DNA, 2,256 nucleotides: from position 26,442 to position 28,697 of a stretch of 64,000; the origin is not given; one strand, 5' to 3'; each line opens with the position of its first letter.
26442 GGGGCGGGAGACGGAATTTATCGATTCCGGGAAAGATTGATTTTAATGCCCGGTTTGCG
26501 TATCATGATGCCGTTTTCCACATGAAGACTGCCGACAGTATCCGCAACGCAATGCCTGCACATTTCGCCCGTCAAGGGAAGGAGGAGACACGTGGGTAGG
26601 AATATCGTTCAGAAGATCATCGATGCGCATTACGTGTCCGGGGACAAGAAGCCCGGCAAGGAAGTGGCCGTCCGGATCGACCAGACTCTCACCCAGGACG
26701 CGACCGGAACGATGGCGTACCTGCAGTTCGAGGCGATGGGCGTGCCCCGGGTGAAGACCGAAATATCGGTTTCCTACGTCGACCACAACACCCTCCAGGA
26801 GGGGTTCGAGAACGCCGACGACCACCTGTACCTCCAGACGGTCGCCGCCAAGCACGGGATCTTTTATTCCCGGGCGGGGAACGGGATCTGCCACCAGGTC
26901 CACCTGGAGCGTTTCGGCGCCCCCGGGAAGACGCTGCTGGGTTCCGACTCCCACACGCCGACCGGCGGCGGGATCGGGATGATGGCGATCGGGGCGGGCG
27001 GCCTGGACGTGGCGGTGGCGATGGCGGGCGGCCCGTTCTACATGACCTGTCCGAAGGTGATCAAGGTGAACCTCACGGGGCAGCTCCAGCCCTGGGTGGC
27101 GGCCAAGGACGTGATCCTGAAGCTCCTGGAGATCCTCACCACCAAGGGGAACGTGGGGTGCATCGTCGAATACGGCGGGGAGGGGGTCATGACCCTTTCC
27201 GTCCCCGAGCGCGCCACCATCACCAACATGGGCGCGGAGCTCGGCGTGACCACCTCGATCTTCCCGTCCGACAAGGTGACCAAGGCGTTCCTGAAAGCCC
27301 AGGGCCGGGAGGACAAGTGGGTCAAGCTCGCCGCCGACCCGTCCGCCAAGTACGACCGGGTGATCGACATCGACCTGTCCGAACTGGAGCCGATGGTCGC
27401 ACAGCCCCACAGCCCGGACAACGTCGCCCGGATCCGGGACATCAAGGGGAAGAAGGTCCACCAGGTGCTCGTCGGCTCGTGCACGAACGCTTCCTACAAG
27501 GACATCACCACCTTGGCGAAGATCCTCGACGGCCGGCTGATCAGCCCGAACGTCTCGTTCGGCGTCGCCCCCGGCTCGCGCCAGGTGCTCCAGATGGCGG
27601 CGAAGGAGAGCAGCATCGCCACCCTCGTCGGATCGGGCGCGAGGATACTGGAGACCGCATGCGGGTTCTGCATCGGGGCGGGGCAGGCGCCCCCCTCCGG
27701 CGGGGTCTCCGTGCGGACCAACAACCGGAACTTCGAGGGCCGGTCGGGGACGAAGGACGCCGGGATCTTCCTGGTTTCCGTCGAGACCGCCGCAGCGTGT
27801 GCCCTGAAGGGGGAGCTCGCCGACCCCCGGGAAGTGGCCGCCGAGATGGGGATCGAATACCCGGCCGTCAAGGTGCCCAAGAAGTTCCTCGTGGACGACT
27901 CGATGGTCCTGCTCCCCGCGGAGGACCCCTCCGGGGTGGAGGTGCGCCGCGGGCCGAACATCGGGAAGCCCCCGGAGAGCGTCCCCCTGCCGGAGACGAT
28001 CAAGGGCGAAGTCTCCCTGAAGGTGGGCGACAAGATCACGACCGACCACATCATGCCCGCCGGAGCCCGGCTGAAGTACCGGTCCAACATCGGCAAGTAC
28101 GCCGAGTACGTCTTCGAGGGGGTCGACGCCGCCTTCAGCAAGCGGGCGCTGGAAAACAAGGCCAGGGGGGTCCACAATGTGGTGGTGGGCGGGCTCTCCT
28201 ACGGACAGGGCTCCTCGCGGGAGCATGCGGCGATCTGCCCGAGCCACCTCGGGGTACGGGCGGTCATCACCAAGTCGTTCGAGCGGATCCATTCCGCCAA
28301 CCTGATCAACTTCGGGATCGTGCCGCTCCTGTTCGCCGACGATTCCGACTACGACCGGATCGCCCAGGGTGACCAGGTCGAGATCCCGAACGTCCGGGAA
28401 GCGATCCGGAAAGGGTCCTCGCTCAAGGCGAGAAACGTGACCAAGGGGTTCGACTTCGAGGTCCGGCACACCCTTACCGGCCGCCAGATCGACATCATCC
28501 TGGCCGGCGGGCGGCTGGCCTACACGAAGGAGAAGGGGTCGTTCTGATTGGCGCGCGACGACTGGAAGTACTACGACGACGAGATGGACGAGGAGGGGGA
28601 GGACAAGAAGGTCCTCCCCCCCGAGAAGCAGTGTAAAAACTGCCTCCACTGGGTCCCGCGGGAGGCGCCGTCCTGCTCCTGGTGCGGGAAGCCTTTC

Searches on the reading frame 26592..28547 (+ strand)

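Call 63: search_protein_families(library=pfam, proteins=[window:26592-28547:+], max_evalue=0.00001)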
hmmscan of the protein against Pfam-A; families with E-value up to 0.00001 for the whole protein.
window:26592-28547:+ (651 aa): 2 families
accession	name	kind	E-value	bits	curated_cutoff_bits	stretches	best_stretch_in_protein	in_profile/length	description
PF00330.25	Aconitase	-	4.3e-108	362.7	28.7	2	7-283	1-305/463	Aconitase family (aconitate hydratase)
PF00694.25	Aconitase_C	-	4.5e-21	76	22.8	1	512-582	59-129/131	Aconitase C-terminal domain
